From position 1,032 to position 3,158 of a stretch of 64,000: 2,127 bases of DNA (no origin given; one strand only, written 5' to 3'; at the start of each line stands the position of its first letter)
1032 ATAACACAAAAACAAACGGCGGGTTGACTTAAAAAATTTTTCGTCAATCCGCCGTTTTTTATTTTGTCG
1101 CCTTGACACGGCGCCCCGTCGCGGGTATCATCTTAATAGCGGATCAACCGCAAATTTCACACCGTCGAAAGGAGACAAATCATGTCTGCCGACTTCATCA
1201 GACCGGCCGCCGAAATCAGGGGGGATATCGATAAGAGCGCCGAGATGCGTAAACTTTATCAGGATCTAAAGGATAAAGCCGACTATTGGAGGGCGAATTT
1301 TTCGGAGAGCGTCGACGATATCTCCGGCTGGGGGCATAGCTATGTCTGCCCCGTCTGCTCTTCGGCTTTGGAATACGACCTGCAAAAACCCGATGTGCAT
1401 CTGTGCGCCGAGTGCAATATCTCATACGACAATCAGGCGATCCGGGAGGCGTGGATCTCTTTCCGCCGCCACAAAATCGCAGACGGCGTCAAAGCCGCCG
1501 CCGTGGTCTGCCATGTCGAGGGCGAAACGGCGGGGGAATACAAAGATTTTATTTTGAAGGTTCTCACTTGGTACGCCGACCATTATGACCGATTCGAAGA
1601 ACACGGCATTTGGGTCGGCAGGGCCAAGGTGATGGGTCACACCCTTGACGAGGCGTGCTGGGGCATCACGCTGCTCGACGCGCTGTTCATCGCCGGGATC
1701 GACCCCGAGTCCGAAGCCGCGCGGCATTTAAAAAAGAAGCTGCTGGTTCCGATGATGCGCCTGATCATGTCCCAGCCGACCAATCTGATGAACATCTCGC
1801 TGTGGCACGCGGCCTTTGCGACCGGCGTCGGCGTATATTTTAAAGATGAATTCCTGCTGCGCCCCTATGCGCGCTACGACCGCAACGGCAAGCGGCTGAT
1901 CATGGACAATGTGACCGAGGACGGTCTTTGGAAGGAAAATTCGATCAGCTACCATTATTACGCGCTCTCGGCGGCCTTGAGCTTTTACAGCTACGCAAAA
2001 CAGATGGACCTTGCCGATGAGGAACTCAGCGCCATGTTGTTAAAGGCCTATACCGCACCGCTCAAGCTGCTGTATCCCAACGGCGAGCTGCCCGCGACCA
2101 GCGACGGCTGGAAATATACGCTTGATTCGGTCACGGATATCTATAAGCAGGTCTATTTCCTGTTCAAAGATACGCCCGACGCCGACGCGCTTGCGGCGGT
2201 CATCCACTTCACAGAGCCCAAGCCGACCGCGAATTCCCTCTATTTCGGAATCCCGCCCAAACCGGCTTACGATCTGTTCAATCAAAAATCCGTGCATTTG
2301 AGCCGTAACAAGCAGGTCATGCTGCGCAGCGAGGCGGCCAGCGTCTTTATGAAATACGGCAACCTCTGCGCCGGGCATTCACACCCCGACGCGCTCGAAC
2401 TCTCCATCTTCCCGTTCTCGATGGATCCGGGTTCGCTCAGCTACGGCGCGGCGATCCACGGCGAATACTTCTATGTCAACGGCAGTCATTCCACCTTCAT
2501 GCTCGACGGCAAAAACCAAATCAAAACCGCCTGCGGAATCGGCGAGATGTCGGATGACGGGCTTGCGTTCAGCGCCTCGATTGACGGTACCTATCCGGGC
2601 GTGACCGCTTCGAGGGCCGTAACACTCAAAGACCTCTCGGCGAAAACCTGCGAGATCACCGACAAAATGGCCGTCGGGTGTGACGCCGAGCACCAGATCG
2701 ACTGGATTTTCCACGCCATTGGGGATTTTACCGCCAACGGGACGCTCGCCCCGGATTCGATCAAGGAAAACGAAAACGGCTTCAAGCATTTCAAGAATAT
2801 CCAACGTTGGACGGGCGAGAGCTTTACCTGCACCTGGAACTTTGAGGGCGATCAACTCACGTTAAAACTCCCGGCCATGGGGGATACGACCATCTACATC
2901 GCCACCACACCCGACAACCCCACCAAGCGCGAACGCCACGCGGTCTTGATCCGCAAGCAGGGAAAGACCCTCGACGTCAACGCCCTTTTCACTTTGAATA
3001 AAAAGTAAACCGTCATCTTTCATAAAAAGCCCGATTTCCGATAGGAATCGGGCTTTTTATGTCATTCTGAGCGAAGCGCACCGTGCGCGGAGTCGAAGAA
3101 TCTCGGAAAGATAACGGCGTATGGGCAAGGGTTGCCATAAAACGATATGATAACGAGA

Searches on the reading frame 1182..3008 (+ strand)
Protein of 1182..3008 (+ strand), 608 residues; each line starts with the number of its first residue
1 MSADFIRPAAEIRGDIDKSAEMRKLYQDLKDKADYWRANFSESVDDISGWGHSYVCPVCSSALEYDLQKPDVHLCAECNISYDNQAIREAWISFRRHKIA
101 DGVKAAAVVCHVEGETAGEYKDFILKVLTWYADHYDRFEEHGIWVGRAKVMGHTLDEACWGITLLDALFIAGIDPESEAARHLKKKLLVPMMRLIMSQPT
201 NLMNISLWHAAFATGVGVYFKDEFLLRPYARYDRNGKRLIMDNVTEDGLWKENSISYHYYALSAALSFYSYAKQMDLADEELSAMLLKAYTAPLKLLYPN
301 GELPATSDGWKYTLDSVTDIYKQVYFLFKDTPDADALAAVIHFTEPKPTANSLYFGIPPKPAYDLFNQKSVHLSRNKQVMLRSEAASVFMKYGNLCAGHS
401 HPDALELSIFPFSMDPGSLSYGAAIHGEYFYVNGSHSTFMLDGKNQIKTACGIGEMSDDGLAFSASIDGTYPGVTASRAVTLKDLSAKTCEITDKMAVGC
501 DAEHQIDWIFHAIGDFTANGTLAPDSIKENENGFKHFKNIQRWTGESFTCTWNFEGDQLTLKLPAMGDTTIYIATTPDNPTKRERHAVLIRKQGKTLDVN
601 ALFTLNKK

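Call 80: search_protein_families(library=pfam, proteins=[window:1182-3008:+], max_evalue=0.001)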
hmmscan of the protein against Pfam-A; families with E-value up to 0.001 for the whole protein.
window:1182-3008:+ (608 aa): 2 families
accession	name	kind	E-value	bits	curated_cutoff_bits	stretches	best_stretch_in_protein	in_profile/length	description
PF07940.18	Hepar_II_III_C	-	2.2e-07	31.1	24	1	379-533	15-187/237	Heparinase II/III-like, C-terminal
PF16889.11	Hepar_II_III_N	-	3.3e-07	30.4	22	1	240-331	241-335/340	Heparinase II/III N-terminus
